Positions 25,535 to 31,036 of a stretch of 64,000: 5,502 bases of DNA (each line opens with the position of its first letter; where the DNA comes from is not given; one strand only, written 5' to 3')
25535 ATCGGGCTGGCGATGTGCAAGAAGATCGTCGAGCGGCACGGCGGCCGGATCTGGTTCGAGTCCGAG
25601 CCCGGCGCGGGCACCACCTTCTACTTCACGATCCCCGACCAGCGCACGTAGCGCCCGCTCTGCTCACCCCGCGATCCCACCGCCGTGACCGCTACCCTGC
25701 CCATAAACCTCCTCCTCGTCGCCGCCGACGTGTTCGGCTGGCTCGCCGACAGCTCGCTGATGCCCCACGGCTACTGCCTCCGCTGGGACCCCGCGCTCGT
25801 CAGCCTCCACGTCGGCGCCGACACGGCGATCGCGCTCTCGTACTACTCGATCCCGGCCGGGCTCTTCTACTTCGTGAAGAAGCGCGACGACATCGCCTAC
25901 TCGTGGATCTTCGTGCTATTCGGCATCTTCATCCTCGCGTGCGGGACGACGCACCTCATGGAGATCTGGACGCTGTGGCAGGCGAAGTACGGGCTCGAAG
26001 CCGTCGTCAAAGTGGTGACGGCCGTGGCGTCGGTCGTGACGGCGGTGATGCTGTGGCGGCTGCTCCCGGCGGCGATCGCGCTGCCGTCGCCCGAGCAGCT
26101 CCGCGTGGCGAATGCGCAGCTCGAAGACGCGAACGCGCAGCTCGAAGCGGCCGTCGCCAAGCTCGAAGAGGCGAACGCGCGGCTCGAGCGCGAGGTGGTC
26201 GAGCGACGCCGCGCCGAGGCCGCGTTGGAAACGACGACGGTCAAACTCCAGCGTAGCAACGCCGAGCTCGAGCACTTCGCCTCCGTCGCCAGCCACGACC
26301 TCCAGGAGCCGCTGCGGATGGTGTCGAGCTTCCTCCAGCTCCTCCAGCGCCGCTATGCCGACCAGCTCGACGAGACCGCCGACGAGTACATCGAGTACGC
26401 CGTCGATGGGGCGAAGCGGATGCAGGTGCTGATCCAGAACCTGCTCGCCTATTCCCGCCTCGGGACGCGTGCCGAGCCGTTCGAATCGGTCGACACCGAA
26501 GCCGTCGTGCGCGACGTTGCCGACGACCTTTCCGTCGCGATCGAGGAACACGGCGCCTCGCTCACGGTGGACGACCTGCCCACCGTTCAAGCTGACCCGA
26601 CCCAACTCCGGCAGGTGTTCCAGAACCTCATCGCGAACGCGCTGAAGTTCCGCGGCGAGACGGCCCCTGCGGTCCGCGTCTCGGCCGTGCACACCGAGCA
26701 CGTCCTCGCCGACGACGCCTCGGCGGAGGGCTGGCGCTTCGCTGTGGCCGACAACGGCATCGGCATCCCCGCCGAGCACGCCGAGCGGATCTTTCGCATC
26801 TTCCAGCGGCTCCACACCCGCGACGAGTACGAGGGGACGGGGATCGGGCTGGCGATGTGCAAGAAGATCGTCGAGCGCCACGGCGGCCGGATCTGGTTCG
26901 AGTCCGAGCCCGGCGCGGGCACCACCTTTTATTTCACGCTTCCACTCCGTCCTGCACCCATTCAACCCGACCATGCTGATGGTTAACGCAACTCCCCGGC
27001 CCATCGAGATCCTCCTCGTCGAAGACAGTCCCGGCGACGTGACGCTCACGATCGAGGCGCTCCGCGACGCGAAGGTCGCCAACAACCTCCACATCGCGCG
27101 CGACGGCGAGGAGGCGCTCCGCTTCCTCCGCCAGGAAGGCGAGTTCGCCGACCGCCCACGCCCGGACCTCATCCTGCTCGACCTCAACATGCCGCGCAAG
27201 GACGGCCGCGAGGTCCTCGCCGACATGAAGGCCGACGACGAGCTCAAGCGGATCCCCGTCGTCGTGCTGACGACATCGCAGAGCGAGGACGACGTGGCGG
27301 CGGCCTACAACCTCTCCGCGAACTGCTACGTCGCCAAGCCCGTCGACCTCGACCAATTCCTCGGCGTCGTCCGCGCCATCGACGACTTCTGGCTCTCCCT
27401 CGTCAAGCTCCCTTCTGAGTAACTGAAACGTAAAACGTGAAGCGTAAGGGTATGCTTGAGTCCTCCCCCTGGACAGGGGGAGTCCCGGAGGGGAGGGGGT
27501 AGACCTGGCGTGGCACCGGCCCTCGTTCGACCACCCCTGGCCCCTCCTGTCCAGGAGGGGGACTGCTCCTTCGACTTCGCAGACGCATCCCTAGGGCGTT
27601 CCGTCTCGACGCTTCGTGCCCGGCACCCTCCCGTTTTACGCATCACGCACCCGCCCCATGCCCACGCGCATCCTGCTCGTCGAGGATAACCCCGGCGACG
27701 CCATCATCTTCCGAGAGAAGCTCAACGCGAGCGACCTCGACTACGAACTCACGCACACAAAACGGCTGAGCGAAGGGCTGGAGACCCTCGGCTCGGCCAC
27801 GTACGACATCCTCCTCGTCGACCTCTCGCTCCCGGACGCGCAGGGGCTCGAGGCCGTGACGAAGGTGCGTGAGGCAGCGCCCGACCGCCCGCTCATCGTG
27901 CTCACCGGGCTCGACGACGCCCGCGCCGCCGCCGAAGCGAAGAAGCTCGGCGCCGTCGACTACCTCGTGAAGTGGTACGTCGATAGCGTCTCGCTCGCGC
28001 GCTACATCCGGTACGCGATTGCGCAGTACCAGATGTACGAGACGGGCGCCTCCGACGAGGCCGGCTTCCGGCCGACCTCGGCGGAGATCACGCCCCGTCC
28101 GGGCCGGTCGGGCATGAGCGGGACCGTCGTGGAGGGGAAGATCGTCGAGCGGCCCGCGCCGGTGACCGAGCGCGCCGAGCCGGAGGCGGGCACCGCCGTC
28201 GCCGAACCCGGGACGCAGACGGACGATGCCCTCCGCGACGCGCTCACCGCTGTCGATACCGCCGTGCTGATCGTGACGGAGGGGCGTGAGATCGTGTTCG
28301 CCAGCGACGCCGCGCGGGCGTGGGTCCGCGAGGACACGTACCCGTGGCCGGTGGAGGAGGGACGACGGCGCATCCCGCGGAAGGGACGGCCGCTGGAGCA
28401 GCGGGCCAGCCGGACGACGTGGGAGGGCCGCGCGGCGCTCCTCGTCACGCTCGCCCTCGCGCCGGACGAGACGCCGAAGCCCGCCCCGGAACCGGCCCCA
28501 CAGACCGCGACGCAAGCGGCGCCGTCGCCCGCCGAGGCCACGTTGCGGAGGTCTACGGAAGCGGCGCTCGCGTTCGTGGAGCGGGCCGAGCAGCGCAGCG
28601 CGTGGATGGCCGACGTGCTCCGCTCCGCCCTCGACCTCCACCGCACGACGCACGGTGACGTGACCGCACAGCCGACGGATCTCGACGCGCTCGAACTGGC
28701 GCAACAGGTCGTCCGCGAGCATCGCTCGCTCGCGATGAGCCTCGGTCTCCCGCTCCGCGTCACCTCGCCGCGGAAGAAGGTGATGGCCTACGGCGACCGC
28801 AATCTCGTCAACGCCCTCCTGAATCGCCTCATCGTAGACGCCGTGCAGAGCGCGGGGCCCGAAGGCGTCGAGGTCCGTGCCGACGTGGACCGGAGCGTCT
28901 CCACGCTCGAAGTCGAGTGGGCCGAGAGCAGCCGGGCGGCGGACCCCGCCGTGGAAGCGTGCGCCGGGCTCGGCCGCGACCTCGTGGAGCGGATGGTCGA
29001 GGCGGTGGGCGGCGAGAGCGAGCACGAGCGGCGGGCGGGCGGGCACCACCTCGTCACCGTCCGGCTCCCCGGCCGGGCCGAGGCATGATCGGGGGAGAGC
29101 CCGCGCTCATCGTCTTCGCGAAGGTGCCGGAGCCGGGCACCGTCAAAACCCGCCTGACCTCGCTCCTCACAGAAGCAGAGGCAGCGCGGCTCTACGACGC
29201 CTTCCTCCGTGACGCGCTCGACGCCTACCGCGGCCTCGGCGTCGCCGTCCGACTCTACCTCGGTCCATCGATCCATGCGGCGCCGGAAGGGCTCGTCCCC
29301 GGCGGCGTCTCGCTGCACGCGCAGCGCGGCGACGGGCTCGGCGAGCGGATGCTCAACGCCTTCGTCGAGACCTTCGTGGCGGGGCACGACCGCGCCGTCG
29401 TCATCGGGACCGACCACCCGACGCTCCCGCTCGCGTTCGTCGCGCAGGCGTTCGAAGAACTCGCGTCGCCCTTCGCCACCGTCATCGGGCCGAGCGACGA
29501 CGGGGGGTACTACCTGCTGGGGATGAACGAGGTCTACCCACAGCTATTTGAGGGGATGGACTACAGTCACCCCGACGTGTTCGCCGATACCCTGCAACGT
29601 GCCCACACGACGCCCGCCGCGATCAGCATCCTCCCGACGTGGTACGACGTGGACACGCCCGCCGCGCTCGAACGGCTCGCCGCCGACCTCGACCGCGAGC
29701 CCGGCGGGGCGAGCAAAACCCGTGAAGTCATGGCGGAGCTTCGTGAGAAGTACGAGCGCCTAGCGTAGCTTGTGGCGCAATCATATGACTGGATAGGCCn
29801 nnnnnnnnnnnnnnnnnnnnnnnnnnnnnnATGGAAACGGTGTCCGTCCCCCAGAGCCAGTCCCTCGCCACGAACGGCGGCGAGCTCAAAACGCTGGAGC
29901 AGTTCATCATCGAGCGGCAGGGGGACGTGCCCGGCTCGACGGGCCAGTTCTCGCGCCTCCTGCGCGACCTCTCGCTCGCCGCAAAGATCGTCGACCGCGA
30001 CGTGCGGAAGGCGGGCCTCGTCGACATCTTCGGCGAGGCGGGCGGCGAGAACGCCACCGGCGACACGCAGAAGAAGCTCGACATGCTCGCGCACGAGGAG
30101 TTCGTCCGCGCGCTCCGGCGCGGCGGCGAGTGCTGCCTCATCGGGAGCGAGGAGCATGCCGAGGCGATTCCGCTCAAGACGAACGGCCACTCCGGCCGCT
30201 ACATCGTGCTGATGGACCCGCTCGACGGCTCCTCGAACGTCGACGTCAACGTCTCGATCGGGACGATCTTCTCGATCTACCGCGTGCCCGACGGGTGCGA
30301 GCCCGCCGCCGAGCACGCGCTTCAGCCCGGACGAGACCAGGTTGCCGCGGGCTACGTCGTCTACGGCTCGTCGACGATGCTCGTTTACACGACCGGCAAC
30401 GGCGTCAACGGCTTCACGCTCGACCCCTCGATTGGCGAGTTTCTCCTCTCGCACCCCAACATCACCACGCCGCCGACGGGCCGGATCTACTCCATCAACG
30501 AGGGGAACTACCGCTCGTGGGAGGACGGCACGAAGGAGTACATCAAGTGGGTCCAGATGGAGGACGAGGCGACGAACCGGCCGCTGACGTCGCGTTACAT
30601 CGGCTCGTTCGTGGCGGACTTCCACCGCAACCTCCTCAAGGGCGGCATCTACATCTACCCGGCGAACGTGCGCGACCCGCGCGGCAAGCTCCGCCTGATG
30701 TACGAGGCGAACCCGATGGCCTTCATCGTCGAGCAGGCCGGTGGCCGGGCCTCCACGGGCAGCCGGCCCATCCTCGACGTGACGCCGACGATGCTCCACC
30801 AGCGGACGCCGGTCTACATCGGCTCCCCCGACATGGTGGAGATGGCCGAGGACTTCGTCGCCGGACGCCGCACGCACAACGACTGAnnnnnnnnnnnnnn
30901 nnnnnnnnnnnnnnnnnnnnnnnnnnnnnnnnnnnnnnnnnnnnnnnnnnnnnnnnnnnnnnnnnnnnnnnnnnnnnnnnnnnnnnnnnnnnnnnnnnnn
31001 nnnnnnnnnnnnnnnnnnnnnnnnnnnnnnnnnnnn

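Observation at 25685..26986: Histidine kinase with an ETR1-type ethylene-binding-domain-like membrane module in a non-cyanobacterial bacterium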

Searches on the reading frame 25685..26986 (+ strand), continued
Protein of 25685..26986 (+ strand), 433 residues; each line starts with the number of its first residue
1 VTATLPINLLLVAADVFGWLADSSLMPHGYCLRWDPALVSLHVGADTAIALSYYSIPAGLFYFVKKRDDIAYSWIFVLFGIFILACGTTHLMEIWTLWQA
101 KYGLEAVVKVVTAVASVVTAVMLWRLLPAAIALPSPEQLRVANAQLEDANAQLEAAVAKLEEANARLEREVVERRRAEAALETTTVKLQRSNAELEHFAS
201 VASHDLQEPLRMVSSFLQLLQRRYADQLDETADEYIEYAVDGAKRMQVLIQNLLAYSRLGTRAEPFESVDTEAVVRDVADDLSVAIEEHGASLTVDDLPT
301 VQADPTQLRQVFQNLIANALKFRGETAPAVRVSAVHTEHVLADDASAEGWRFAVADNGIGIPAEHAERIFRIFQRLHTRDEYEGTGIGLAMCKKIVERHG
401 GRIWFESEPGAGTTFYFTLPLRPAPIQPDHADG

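Call 57: predict_structure(alignment_id=A3)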
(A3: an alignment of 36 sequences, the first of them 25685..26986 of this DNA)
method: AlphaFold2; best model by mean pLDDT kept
length: 433 residues; sequences in the alignment: 36
mean_pLDDT: 85.4   pTM: 0.58
mean pLDDT of the five models: 85.4, 83.2, 83.2, 80.6, 79.8
residues with pLDDT >= 90: 186; 70-90: 207; 50-70: 28; < 50: 12
segments of 3 or more residues with pLDDT < 50: 25-28, 430-433
pLDDT, mean of each block of 10 residues (from residue 1): 64 75 52 73 91 92 87 87 92 88 85 87 83 80 90 94 93 90 83 77 75 81 86 82 82 86 90 98 96 98 97 97 93 96 87 96 86 59 80 94 94 97 72 41
secondary structure, 60 per line:
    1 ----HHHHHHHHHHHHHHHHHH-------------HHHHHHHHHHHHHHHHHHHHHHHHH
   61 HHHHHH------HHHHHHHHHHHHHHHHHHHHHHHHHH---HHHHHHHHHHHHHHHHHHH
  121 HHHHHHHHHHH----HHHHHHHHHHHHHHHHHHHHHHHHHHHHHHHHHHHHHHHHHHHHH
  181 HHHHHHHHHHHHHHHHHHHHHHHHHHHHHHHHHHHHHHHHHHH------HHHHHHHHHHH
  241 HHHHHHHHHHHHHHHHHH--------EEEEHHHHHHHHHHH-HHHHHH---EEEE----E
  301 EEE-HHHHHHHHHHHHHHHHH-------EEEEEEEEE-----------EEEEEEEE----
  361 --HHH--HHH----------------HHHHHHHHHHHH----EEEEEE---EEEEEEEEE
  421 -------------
elements in order: H5-22 H36-66 H73-98 H102-131 H136-223 H230-258 E267-270 H271-281 H283-288 E292-295 E300-303 H305-321 E329-337 E349-356 H387-398 E403-408 E412-420

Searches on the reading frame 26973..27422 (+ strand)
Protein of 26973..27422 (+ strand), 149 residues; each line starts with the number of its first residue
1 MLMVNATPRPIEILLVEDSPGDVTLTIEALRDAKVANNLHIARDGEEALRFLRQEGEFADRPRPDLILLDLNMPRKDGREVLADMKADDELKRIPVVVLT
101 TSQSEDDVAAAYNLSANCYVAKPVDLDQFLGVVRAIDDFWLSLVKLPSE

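Call 3: search_protein_families(library=pfam, proteins=[window:26973-27422:+], max_evalue=0.1)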
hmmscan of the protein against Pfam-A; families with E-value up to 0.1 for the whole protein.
window:26973-27422:+ (149 aa): 2 families
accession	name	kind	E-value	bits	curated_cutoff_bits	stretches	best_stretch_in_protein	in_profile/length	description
PF00072.30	Response_reg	-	1.1e-19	71.1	30.2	1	13-132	1-109/111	Response regulator receiver domain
PF18784.6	CRM1_repeat_2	-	0.08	13.1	30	0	2-24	15-37/68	CRM1 / Exportin repeat 2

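Call 4: search_protein_families(library=ncbifam, proteins=[window:26973-27422:+], max_evalue=0.1)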
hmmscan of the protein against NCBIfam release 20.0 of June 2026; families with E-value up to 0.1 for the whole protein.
window:26973-27422:+ (149 aa): 96 families (the best 25 are shown)
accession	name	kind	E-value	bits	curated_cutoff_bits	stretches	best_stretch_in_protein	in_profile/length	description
NF007935.0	PRK10651.1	equivalog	2.1e-13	50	250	1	10-133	6-120/216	two-component system response regulator NarL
NF007135.0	PRK09581.1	equivalog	5.5e-13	48.5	474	1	12-134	4-117/457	PleD family two-component system response regulator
TIGR02154.1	PhoB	equivalog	5.7e-13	48.7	296.2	1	12-136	4-119/226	phosphate regulon transcriptional regulator PhoB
TIGR02875.1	spore_0_A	equivalog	7.6e-13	48.3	200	1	10-136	2-121/262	sporulation transcription factor Spo0A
NF041866.1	EpsW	equivalog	3.2e-12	46.2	200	1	13-135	8-123/131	exopolysaccharide biosynthesis response regulator EpsW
NF045717.1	DVU0259_DivK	exception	7.9e-12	45.4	160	1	13-135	5-114/117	DVU0259 family response regulator domain-containing protein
NF008199.0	PRK10955.1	equivalog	1.4e-11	44.8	341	1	13-136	4-114/232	envelope stress response regulator transcription factor CpxR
NF040534.1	resp_reg_YycF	equivalog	2e-11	43.6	340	1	33-135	21-113/231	response regulator YycF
NF053854.1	RespRegPhoBBctds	equivalog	4e-11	42.7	270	1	39-136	25-114/225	two-component system response regulator PhoB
NF045944.1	ResRegRpaBCyano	equivalog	6.1e-11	42.1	330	1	27-126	12-101/229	response regulator transcription factor RpaB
NF051850.1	RespRegRprY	equivalog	8.1e-11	41.8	370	1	11-136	5-119/234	response regulator transcription factor RprY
NF007901.0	PRK10610.1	equivalog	8.3e-11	42.1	189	1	30-124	24-111/129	chemotaxis response regulator CheY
NF040689.1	MtrAB_MtrA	equivalog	8.4e-11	41.6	300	1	41-135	27-111/219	MtrAB system response regulator MtrA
NF007969.0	PRK10693.1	equivalog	1.4e-10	40.7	329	1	12-126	9-113/337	two-component system response regulator RssB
NF011695.0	PRK15115.1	equivalog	2.2e-10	39.9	763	1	9-138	5-120/445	two-component system response regulator GlrR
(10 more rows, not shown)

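Call 63: search_solved_structures(query=window:26973-27422:+, max_evalue=1e-10)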
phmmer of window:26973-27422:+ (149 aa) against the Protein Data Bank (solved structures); distinct sequences matched with E-value up to 1e-10: 22.
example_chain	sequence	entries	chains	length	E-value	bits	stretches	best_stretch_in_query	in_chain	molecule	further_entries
5te9_A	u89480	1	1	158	1.7e-50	173.9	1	8-147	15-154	Response regulator receiver protein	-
1k68_A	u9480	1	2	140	4.4e-45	156.4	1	12-148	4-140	Phytochrome Response Regulator RcpA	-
1jlk_A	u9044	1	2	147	2.3e-43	150.8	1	9-148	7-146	Response regulator RCP1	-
1i3c_A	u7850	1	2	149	2.4e-43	150.8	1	9-148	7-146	RESPONSE REGULATOR RCP1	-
5brj_A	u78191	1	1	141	4.6e-33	117.4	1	12-142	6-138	Two component response regulator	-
5ic5_A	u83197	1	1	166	2.1e-31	112.1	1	13-145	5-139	Candidate response regulator, CheY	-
6xvu_A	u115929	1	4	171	1.7e-30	109.1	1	8-147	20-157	Response regulator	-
8avv_A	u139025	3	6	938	4.8e-29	104.4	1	9-147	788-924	Bacteriophytochrome,Response regulator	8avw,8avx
1k66_A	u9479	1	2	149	8.7e-29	103.6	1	13-148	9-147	Phytochrome Response Regulator RcpB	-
4zyl_A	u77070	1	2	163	2.2e-24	89.3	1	13-148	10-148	RphyB protein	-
3heb_A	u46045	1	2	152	4.3e-19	72.2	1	11-147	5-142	Response regulator receiver domain protein (CheY)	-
9xzo_A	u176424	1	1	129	3.1e-13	53.2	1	12-127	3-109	De novo protein M1X0B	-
3dge_C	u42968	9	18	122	9.7e-12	48.3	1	60-134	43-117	Response regulator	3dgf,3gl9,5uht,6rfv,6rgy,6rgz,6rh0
6azr_B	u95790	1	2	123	9.7e-12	48.3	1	60-134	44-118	Chemotaxis regulator-transmits chemoreceptor signals to flagelllar motor components CheY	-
4ja2_A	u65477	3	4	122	1.4e-11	47.9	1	61-134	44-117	Response regulator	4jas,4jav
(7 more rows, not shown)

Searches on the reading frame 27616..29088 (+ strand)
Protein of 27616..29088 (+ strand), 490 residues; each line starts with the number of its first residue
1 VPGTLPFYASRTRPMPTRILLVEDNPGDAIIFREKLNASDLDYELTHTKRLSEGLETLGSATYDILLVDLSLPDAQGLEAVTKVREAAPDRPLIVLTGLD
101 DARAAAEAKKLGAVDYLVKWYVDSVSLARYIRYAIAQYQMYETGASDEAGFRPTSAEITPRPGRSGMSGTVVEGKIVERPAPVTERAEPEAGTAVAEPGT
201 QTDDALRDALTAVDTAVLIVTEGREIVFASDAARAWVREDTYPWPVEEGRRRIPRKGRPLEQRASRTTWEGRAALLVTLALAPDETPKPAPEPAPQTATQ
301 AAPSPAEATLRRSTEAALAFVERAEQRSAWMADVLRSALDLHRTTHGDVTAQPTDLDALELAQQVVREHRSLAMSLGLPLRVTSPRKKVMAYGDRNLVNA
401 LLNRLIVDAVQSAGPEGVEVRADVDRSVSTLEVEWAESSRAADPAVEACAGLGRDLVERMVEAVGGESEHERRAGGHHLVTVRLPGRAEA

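Call 3: search_protein_families(library=pfam, proteins=[window:27616-29088:+], max_evalue=0.1)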
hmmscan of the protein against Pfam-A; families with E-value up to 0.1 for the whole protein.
window:27616-29088:+ (490 aa): 1 family
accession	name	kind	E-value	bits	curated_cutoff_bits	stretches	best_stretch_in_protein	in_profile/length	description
PF00072.30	Response_reg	-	7.3e-17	62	30.2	1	19-120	1-100/111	Response regulator receiver domain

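Call 4: search_protein_families(library=ncbifam, proteins=[window:27616-29088:+], max_evalue=0.1)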
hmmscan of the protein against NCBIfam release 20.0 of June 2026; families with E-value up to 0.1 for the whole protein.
window:27616-29088:+ (490 aa): 96 families (the best 25 are shown)
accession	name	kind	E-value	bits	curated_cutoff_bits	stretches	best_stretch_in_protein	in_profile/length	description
NF045991.1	RespRegCtrARhodob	equivalog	2.3e-13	50.4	350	1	18-129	2-111/224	response regulator transcription factor CtrA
NF041946.1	LuxO_transreg_Vib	equivalog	5.8e-13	48.4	800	1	21-120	1-98/463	quorum-sensing sigma-54 dependent transcriptional regulator LuxO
NF045505.1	RR_RssB_Pseudo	equivalog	1.2e-12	47.6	700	1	34-140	19-127/394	two-component system response regulator RssB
NF006900.1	PRK09390.1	equivalog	2.4e-12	46.8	255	1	42-170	28-154/203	response regulator FixJ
NF033791.1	ActR_PrrA_rreg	equivalog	2.3e-11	44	250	1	32-119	13-102/173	ActR/PrrA/RegA family redox response regulator transcription factor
TIGR01818.1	ntrC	equivalog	2.4e-11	43.1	558.6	1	21-139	3-118/463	nitrogen regulation protein NR(I)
TIGR01387.1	cztR_silR_copR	subfamily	2.6e-11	43.6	279.2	1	19-137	1-116/218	heavy metal response regulator transcription factor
NF007663.1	PRK10336.1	equivalog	6.3e-11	42.5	345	1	18-122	2-104/219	quorum sensing response regulator transcription factor QseB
NF007928.2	PRK10643.1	equivalog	1.1e-10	41.6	330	1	19-138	3-119/216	two-component system response regulator PmrA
NF041733.1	resp_reg_CseB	equivalog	1.1e-10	41.3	350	1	18-143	2-123/228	two-component system response regulator CseB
NF051850.1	RespRegRprY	equivalog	2.6e-10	40.1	370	1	17-122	5-108/234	response regulator transcription factor RprY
NF008176.1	PRK10923.1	equivalog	3.6e-10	39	620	1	48-144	33-128/469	nitrogen regulation protein NR(I)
NF041880.1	EPS_EpsF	equivalog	4.6e-10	38.6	900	2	296-433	293-423/492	response regulator EpsF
NF041734.1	resp_reg_RppA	equivalog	1.1e-09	38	250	1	18-129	2-113/229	two-component system response regulator RppA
NF047466.1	hybrid_RR_LvrB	exception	1.4e-09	37.7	500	1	18-123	5-110/377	hybrid histidine kinase/response regulator LvrB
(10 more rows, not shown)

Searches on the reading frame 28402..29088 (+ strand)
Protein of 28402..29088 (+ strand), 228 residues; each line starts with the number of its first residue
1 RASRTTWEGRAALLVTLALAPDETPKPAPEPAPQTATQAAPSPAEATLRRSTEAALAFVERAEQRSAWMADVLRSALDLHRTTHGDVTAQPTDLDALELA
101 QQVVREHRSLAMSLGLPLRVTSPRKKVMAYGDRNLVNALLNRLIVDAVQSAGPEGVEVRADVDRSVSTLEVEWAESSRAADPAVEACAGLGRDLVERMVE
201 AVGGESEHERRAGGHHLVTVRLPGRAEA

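Call 49: search_protein_families(library=pfam, proteins=[window:28402-29088:+], max_evalue=0.01)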
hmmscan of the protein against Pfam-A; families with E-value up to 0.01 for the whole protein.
window:28402-29088:+ (228 aa): 0 families

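Call 50: search_solved_structures(query=window:28402-29088:+, max_evalue=1, show_alignments=1)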
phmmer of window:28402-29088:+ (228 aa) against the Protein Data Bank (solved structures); distinct sequences matched with E-value up to 1: 1.
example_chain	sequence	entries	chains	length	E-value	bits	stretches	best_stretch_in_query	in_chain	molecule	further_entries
5npu_A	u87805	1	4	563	0.24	14.6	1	19-75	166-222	ANC27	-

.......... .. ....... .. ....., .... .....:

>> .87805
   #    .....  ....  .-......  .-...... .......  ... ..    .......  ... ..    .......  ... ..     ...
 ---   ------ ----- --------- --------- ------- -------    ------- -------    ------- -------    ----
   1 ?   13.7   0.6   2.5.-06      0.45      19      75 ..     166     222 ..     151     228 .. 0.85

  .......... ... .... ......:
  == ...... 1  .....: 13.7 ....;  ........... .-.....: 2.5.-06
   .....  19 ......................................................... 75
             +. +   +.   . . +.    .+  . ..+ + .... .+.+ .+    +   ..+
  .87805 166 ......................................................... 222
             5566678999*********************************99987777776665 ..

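Call 71: search_protein_families(library=ncbifam, proteins=[window:28402-29088:+], max_evalue=1)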
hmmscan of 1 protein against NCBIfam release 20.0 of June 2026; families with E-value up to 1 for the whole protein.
window:28402-29088:+ (228 aa): 13 families
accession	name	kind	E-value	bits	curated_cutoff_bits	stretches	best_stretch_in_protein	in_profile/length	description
NF040691.1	MtrAB_MtrB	equivalog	3.4e-08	32.9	450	1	46-170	305-422/507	MtrAB system histidine kinase MtrB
NF041880.1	EPS_EpsF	equivalog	1.1e-05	24.2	900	1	34-172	293-424/492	response regulator EpsF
NF041735.1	hist_kin_RppB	equivalog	0.00063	18.7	400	1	46-163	246-362/438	two-component system sensor histidine kinase RppB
NF041832.1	near_NosP_CTERM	subfamily_domain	0.00082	18.5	400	1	53-149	40-134/370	NahK/ErcS family hybrid sensor histidine kinase/response regulator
NF012163.2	BaeS_SmeS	equivalog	0.003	16.5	500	1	77-177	295-393/457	sensor histidine kinase efflux regulator BaeS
NF008312.0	PRK11100.1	equivalog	0.0082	15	356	1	52-171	287-406/477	two-component system sensor histidine kinase CreC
NF007837.0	PRK10549.1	equivalog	0.029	13.1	603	1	78-178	293-394/466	envelope stress sensor histidine kinase BaeS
TIGR02966.1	phoR_proteo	equivalog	0.034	13.2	334.2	1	51-171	146-266/333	phosphate regulon sensor histidine kinase PhoR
NF046044.1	PnpS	equivalog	0.036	13.1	400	1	53-170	204-321/390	two-component system histidine kinase PnpS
NF006800.0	PRK09303.1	equivalog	0.041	12.8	342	1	49-155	186-292/383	histidine kinase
NF007688.0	PRK10364.1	equivalog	0.079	11.7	479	1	72-225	292-452/460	two-component system sensor histidine kinase ZraS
NF041947.1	LuxQ_Vibrio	equivalog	0.094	10.5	1200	1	71-166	522-618/843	quorum-sensing autoinducer 2 sensor kinase/phosphatase LuxQ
TIGR02956.1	TMAO_torS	equivalog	0.16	10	676.5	1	69-170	512-614/967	TMAO reductase system sensor histidine kinase/response regulator TorS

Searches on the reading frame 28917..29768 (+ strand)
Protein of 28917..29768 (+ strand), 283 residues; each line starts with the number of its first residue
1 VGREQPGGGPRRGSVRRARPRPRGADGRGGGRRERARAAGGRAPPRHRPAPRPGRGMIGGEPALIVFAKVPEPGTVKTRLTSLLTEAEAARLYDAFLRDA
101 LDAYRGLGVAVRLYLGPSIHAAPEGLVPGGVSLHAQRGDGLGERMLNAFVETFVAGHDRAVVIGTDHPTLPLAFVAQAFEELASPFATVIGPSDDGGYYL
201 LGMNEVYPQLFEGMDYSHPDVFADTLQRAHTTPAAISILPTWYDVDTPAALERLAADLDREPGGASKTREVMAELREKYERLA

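Call 36: search_protein_families(library=pfam, proteins=[window:28917-29768:+], max_evalue=0.00001)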
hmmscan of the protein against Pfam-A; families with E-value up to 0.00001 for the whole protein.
window:28917-29768:+ (283 aa): 1 family
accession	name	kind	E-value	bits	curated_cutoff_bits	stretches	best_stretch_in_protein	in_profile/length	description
PF09837.15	DUF2064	-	1.3e-29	102.9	25.8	1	110-218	12-120/120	Uncharacterized protein conserved in bacteria (DUF2064)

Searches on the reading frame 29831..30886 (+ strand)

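Call 36: search_protein_families(library=pfam, proteins=[window:29831-30886:+], max_evalue=0.00001)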
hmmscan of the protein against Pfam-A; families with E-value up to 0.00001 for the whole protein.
window:29831-30886:+ (351 aa): 2 families
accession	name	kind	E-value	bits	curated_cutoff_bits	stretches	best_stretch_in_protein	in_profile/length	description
PF00316.25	FBPase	-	6.6e-72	241.6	34.8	1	20-209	1-191/191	Fructose-1-6-bisphosphatase, N-terminal domain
PF18913.5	FBPase_C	-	1.1e-46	158.2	27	1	214-342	2-125/127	Fructose-1-6-bisphosphatase, C-terminal domain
